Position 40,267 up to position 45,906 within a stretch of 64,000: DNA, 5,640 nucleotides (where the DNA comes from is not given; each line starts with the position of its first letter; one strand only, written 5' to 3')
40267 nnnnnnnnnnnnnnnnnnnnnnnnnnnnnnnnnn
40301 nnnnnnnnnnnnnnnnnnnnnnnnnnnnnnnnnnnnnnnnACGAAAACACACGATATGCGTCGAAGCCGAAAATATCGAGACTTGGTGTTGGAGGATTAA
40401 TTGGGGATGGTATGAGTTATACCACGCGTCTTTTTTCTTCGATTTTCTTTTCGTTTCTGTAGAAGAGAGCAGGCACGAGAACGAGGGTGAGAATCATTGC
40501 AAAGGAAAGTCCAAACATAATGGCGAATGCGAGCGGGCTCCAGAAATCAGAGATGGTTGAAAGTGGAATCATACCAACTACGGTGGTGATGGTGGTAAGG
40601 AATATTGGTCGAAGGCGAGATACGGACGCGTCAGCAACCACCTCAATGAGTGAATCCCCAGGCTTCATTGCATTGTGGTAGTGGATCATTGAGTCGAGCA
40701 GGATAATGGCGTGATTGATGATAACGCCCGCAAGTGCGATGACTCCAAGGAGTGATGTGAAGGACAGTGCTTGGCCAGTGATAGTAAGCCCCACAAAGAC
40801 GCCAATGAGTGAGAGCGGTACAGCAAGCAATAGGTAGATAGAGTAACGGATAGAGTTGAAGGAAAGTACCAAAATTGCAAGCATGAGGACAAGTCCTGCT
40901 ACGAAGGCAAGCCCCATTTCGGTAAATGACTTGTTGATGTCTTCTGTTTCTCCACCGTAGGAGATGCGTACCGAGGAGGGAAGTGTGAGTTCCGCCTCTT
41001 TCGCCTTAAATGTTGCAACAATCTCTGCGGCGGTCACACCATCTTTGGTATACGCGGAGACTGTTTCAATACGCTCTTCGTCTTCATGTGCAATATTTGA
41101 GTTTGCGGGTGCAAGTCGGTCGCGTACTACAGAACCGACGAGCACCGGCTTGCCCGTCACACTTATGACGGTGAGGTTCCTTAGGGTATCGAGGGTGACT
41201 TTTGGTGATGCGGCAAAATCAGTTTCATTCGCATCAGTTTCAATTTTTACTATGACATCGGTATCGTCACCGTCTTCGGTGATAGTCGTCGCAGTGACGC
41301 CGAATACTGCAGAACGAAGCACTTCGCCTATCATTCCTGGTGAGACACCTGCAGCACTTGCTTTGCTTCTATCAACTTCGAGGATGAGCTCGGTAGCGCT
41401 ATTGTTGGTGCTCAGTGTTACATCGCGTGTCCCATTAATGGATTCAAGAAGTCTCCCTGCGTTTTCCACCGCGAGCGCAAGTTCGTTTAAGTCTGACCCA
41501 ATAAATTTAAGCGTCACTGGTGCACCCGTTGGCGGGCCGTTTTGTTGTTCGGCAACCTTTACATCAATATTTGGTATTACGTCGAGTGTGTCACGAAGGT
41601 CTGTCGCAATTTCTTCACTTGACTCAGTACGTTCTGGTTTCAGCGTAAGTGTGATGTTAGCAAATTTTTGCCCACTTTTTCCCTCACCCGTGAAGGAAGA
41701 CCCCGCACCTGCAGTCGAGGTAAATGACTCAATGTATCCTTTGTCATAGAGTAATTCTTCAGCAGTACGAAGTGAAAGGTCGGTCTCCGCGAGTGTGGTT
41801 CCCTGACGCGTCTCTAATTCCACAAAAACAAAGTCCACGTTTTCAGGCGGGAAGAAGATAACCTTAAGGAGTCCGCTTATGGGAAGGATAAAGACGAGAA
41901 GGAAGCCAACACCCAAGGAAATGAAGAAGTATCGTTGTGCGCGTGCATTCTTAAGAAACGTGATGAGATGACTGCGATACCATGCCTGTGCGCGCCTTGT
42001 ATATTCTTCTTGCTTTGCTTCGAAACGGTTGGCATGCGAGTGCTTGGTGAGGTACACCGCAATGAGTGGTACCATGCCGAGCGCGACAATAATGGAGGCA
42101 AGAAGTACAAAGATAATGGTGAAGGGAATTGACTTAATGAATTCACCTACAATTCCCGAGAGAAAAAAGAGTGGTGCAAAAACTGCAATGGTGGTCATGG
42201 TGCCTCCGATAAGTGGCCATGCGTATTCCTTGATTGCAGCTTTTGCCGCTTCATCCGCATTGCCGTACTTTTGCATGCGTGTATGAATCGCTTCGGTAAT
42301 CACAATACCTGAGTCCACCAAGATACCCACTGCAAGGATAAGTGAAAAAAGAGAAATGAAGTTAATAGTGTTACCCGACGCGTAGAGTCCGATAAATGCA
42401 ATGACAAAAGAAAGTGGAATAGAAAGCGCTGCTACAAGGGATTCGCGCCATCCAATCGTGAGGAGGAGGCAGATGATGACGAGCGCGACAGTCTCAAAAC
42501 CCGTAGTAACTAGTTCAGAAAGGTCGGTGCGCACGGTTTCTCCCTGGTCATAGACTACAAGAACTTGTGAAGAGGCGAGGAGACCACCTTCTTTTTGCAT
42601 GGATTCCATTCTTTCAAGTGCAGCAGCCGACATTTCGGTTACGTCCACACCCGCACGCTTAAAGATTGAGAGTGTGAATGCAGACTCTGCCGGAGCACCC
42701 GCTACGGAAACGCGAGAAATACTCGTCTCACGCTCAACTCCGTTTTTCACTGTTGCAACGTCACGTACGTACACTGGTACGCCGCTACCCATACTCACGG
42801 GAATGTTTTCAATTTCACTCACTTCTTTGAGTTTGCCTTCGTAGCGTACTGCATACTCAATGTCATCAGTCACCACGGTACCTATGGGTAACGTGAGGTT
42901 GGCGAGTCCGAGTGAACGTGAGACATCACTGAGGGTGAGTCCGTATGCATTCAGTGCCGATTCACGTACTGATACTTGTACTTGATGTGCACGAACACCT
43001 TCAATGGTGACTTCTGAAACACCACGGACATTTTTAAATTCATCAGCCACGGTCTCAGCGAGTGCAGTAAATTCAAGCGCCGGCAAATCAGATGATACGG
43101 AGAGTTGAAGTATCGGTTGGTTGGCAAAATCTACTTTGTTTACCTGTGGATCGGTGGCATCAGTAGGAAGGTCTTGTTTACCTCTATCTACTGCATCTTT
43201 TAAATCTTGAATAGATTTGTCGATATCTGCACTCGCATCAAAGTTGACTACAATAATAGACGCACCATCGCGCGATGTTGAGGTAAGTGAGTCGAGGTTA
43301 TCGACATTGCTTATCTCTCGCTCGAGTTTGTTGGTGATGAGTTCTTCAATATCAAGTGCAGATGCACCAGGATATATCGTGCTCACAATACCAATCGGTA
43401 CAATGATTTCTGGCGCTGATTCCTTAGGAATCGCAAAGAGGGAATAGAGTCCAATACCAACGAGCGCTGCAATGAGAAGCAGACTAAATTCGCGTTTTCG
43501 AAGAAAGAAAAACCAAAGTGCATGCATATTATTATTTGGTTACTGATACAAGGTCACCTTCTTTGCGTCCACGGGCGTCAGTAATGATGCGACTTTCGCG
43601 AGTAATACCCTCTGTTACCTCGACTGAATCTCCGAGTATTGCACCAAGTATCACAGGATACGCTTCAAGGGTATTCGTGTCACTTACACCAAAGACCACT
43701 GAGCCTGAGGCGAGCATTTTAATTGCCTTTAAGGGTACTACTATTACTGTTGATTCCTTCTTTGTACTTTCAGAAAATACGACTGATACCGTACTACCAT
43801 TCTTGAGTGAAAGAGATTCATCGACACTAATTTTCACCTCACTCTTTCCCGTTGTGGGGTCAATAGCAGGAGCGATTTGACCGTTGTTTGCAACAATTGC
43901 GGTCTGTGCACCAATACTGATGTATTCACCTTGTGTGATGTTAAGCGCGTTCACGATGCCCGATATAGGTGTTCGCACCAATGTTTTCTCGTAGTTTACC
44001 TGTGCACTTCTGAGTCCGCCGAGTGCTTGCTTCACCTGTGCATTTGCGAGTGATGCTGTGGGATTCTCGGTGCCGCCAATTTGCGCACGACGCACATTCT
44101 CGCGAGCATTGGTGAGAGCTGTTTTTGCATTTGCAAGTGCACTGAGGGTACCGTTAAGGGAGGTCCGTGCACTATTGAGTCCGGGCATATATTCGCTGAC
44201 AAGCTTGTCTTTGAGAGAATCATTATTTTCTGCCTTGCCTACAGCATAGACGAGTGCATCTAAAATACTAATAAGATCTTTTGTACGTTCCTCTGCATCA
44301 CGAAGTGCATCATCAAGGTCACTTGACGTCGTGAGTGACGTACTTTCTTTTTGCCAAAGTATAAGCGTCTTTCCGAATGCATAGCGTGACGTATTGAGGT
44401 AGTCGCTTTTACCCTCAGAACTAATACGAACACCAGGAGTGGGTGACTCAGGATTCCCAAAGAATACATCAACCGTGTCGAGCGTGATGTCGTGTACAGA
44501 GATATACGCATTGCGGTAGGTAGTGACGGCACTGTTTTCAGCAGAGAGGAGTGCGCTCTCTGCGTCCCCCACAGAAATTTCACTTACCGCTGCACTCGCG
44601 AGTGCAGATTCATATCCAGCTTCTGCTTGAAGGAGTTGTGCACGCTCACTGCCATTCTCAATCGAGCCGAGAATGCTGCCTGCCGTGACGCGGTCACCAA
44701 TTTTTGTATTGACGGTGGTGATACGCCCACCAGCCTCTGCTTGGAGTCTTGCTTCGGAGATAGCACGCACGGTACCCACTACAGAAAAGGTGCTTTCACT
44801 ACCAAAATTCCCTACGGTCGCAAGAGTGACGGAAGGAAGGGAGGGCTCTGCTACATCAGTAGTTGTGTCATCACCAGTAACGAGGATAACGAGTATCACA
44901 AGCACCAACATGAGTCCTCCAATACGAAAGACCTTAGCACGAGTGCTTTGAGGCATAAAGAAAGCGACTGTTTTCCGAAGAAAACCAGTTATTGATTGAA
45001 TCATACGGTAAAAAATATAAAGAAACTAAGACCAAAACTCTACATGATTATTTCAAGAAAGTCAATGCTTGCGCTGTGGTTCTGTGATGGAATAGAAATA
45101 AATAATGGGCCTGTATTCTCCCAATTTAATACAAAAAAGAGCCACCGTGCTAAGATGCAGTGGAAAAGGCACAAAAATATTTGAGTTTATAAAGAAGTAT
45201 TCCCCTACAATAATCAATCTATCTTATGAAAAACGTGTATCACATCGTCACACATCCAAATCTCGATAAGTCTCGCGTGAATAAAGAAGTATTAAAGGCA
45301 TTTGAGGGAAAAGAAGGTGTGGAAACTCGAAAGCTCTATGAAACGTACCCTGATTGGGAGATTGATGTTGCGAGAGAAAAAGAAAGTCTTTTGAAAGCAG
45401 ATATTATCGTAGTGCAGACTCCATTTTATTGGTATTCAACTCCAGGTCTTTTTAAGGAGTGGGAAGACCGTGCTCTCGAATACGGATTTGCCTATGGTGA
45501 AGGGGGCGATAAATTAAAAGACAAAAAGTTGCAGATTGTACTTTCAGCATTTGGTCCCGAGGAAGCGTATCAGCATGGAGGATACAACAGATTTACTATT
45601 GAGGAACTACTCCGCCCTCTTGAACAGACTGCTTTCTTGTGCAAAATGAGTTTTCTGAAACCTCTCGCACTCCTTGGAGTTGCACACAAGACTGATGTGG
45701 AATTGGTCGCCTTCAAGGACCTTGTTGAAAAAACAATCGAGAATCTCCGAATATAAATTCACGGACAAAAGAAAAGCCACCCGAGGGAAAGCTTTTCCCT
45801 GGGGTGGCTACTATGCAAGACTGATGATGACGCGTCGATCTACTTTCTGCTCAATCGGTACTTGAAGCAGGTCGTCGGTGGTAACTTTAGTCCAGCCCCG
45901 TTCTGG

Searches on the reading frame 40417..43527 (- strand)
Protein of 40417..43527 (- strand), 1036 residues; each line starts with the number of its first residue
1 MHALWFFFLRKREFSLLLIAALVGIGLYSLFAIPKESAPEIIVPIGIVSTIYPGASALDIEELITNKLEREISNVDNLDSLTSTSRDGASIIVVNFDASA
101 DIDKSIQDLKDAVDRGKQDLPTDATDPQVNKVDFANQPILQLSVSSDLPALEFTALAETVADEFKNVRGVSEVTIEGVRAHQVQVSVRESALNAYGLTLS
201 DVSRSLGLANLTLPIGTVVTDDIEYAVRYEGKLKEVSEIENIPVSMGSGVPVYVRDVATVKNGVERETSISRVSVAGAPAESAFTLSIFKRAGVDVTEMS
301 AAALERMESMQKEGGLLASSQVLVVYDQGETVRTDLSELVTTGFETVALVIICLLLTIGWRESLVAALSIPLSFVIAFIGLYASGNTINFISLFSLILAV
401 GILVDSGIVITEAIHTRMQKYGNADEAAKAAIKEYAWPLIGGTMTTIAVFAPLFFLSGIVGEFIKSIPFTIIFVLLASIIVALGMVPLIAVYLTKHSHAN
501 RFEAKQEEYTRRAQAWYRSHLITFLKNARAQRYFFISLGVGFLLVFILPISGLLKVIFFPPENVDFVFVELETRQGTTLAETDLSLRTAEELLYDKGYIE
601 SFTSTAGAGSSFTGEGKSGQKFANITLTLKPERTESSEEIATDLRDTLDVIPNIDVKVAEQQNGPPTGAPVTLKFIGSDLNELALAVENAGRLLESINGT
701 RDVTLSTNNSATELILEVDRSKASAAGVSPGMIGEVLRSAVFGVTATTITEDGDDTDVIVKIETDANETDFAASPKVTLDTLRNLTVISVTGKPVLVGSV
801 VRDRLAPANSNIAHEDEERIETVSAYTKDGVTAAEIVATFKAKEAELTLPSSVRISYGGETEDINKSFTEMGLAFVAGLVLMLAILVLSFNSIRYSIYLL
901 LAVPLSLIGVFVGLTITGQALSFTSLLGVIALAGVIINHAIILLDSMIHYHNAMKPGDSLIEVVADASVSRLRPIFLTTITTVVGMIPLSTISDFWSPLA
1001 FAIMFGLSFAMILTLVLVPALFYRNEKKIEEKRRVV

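Call 38: search_protein_families(library=pfam, proteins=[window:40417-43527:-], max_evalue=0.001)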
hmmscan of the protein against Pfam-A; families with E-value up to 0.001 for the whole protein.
window:40417-43527:- (1036 aa): 2 families
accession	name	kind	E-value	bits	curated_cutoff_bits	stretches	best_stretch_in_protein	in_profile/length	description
PF00873.25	ACR_tran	-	2.3e-178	595.5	28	1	7-1023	4-1018/1021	AcrB/AcrD/AcrF family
PF03176.21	MMPL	-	6e-05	22.6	20.5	1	851-1022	121-299/333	MMPL family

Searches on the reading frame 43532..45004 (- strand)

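Call 38: search_protein_families(library=pfam, proteins=[window:43532-45004:-], max_evalue=0.001)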
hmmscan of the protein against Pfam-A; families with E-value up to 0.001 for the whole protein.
window:43532-45004:- (490 aa): 3 families
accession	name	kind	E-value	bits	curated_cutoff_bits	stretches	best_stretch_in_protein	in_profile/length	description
PF13437.12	HlyD_3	-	7e-07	30.4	22.2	0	343-414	2-65/106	HlyD family secretion protein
PF16576.10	HlyD_D23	-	1.6e-06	28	30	0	290-374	56-142/214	Barrel-sandwich domain of CusB or HlyD membrane-fusion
PF13533.13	Biotin_lipoyl_2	-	9.8e-06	25.7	29.8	0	87-116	3-32/32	Biotin-lipoyl like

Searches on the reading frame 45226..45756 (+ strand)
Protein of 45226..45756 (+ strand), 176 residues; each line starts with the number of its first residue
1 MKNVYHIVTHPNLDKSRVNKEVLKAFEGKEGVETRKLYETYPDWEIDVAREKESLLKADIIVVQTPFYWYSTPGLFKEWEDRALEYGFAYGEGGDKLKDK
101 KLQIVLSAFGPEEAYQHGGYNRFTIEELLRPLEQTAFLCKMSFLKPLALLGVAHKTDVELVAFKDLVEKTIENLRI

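Call 51: search_protein_families(library=pfam, proteins=[window:45226-45756:+], max_evalue=0.001)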
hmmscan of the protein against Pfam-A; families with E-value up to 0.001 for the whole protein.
window:45226-45756:+ (176 aa): 2 families
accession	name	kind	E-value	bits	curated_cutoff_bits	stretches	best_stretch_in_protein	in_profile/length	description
PF02525.22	Flavodoxin_2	-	2.3e-41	142.1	27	1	2-157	1-183/198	Flavodoxin-like fold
PF03358.20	FMN_red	-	7.3e-05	22.8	24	1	47-105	60-112/152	NADPH-dependent FMN reductase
